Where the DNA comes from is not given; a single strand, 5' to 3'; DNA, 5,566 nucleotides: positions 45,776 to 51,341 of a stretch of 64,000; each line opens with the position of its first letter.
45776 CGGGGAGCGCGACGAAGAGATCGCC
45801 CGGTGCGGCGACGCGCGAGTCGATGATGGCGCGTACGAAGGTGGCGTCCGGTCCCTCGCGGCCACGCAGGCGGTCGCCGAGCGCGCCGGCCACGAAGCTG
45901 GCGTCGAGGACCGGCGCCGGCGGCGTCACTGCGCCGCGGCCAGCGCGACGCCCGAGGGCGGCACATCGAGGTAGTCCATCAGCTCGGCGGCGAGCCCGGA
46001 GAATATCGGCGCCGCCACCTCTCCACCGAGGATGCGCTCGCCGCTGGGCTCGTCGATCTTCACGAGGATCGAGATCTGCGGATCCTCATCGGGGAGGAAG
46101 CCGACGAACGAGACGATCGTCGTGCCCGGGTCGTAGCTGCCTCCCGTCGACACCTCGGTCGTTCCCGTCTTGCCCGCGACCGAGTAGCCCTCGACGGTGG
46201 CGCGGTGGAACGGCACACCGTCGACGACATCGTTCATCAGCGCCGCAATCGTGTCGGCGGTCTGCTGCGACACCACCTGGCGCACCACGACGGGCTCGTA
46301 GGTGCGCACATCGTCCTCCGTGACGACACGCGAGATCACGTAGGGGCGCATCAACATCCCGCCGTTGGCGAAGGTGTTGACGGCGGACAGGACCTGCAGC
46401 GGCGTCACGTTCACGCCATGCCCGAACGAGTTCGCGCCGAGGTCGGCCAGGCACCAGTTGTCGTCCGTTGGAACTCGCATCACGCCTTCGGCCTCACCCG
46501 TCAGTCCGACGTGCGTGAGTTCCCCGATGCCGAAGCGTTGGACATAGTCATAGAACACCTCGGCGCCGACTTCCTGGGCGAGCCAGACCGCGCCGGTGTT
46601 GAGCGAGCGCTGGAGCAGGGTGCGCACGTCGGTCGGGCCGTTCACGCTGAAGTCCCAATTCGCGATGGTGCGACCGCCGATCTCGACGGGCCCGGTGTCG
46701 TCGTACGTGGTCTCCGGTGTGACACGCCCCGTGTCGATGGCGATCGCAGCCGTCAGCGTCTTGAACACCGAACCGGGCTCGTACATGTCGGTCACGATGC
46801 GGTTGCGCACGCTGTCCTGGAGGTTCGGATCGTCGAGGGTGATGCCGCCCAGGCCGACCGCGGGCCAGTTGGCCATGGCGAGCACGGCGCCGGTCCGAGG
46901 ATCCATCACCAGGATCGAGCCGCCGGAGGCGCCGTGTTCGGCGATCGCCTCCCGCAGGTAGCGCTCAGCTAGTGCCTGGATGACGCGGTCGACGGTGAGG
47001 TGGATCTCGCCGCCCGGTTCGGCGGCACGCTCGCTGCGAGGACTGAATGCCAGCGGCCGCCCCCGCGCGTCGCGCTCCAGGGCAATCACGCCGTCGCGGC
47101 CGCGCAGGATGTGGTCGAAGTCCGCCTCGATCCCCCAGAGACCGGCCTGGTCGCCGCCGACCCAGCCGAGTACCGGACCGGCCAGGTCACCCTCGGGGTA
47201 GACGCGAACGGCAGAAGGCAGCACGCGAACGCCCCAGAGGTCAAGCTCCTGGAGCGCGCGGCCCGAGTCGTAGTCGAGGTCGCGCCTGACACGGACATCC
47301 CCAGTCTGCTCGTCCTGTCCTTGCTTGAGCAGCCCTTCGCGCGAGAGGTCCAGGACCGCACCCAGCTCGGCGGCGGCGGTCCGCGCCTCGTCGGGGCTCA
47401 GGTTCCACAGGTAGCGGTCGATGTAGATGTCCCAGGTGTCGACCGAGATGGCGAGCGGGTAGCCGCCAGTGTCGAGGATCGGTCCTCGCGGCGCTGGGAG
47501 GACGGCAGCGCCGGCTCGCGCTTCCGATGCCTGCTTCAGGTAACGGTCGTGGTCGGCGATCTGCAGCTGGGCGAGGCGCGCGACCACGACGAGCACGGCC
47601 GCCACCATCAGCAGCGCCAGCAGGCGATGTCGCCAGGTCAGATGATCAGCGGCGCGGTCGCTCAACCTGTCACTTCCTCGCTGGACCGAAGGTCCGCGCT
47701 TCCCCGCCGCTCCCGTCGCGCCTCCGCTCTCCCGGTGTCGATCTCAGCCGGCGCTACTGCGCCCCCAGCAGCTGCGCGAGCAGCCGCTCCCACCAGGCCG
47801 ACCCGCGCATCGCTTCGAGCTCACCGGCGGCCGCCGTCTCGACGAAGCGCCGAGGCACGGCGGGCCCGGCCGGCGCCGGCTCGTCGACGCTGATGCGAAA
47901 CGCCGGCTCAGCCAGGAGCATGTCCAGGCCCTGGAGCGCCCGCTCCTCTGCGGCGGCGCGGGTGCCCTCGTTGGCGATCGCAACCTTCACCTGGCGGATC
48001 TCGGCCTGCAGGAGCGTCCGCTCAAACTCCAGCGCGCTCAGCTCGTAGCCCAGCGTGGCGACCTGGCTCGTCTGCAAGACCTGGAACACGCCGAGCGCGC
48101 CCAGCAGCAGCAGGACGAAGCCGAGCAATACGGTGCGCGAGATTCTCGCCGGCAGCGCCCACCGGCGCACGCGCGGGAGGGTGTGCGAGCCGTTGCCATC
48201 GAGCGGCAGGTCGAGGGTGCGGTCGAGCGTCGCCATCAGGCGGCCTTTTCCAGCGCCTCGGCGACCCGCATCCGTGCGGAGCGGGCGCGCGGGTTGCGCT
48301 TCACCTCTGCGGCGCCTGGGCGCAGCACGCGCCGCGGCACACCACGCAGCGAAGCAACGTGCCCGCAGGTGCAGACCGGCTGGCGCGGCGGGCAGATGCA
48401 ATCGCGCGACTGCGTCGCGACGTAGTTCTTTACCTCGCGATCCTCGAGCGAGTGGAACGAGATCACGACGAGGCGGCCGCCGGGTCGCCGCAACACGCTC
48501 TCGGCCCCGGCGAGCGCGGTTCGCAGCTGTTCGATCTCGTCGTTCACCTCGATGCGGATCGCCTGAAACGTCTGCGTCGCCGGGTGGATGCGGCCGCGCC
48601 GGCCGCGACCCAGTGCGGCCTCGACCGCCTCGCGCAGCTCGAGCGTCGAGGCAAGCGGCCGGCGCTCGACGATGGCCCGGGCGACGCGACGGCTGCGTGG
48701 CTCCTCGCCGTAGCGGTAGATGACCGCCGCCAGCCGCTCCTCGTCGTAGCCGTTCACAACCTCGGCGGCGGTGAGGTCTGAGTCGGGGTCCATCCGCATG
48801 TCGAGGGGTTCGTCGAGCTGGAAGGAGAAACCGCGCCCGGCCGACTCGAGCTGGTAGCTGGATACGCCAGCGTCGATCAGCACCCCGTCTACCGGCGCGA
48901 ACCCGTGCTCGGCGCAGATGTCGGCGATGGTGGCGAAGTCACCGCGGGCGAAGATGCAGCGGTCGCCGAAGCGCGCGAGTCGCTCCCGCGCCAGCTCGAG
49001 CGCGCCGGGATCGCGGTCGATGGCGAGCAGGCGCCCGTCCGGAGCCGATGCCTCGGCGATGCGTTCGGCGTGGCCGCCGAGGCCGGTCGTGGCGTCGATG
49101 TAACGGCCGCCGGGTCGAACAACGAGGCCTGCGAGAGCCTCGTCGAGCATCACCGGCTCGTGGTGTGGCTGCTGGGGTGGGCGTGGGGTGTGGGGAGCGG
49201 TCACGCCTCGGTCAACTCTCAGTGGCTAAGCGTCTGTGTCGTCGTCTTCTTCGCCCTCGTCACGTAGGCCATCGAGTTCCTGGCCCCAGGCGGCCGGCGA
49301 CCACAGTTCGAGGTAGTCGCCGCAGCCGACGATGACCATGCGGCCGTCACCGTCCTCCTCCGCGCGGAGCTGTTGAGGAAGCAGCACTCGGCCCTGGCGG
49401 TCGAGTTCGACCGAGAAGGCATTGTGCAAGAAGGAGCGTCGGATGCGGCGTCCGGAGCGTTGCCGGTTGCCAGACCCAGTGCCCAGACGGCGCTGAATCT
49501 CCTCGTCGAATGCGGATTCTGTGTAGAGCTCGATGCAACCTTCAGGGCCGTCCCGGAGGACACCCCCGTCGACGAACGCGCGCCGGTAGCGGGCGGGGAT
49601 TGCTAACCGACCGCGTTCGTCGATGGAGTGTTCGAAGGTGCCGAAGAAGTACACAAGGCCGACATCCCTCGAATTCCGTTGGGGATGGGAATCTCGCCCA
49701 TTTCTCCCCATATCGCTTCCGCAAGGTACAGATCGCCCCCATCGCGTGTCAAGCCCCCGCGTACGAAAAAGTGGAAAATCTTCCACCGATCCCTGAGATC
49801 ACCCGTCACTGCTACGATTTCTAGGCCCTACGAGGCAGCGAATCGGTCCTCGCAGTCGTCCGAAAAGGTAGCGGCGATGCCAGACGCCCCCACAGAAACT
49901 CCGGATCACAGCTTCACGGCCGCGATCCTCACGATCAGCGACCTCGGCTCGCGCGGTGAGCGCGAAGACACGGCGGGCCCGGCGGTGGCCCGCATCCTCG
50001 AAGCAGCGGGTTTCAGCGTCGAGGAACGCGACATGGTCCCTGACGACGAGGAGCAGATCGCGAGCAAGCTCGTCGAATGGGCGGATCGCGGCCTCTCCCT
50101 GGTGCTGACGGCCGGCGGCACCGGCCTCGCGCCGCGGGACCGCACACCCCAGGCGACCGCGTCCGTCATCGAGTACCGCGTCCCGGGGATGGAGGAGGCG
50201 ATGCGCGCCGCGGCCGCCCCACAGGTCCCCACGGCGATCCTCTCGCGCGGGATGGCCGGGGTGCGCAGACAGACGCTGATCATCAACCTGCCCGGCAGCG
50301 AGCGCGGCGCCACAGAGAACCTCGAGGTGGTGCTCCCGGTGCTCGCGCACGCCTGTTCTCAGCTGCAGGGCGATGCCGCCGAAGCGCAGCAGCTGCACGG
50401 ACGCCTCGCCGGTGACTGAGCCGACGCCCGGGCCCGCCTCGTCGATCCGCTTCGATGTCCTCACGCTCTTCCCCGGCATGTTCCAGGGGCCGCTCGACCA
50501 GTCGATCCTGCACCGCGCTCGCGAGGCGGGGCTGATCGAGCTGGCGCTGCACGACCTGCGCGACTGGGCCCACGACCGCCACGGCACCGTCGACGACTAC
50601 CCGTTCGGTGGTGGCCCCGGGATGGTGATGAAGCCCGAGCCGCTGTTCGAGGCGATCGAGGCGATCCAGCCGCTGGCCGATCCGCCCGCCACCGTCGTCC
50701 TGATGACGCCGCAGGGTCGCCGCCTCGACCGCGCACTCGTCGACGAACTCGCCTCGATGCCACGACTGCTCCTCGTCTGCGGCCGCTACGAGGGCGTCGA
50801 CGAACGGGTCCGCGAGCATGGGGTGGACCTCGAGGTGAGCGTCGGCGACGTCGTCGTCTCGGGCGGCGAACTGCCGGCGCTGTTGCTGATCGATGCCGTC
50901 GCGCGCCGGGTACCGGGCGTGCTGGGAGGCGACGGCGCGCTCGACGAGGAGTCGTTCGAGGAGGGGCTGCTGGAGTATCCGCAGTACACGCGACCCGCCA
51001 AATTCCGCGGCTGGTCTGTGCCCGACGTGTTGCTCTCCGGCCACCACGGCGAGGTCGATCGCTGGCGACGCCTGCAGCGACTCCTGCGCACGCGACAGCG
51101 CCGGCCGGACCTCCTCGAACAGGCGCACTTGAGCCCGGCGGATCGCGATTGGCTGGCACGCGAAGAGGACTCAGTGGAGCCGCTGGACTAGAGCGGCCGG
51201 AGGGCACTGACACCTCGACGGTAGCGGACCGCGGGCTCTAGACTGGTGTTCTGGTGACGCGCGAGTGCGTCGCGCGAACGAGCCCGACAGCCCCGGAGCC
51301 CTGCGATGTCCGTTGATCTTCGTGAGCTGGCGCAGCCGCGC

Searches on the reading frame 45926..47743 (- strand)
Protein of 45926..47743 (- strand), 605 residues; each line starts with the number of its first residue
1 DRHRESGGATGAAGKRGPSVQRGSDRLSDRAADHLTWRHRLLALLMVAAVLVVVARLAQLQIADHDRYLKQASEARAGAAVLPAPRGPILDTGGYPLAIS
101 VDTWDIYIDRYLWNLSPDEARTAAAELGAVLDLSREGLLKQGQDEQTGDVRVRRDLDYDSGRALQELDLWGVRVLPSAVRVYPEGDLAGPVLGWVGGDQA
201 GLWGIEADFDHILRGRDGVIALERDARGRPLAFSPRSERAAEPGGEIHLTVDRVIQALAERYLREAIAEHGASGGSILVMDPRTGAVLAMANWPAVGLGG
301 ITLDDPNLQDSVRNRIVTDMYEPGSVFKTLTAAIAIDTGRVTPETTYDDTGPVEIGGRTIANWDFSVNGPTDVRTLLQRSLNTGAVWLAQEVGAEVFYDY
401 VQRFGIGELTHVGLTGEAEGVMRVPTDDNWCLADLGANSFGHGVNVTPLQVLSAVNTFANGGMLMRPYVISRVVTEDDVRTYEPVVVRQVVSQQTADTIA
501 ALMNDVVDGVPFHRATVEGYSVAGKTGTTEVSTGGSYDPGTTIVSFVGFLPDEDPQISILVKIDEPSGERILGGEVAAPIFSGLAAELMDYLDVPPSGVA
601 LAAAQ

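Call 50: search_protein_families(library=pfam, proteins=[window:45926-47743:-], max_evalue=0.00001)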
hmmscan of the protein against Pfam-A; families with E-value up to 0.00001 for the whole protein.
window:45926-47743:- (605 aa): 2 families
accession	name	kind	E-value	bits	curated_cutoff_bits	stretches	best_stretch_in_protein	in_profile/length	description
PF00905.27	Transpeptidase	-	1.1e-68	232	22.1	1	275-582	1-295/299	Penicillin binding protein transpeptidase domain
PF03717.20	PBP_dimer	-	2.2e-19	71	24.4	1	82-231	2-176/180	Penicillin-binding Protein dimerisation domain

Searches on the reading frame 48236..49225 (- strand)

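Call 50: search_protein_families(library=pfam, proteins=[window:48236-49225:-], max_evalue=0.00001)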
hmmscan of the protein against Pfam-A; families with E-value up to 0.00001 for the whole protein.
window:48236-49225:- (329 aa): 2 families
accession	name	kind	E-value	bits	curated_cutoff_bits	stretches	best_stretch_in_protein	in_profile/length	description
PF01795.25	Methyltransf_5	-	3.4e-102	342.5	27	1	21-324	3-308/309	MraW methylase family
PF13847.12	Methyltransf_31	-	4.7e-06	26.8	27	0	39-101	4-67/145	Methyltransferase domain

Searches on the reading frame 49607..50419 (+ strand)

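Call 61: search_protein_families(library=pfam, proteins=[window:49607-50419:+], max_evalue=0.00001)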
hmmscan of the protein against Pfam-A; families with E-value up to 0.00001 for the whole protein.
window:49607-50419:+ (270 aa): 1 family
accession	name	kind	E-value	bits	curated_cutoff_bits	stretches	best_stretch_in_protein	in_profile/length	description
PF00994.29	MoCF_biosynth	-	1.8e-30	106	26.6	1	106-248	1-144/144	Probable molybdopterin binding domain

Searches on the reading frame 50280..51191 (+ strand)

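Call 61: search_protein_families(library=pfam, proteins=[window:50280-51191:+], max_evalue=0.00001)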
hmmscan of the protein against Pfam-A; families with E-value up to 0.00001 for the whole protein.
window:50280-51191:+ (303 aa): 1 family
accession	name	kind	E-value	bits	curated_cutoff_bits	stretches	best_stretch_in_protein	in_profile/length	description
PF01746.26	tRNA_m1G_MT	-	1.2e-58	198.5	27.3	1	78-276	2-195/195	tRNA (Guanine-1)-methyltransferase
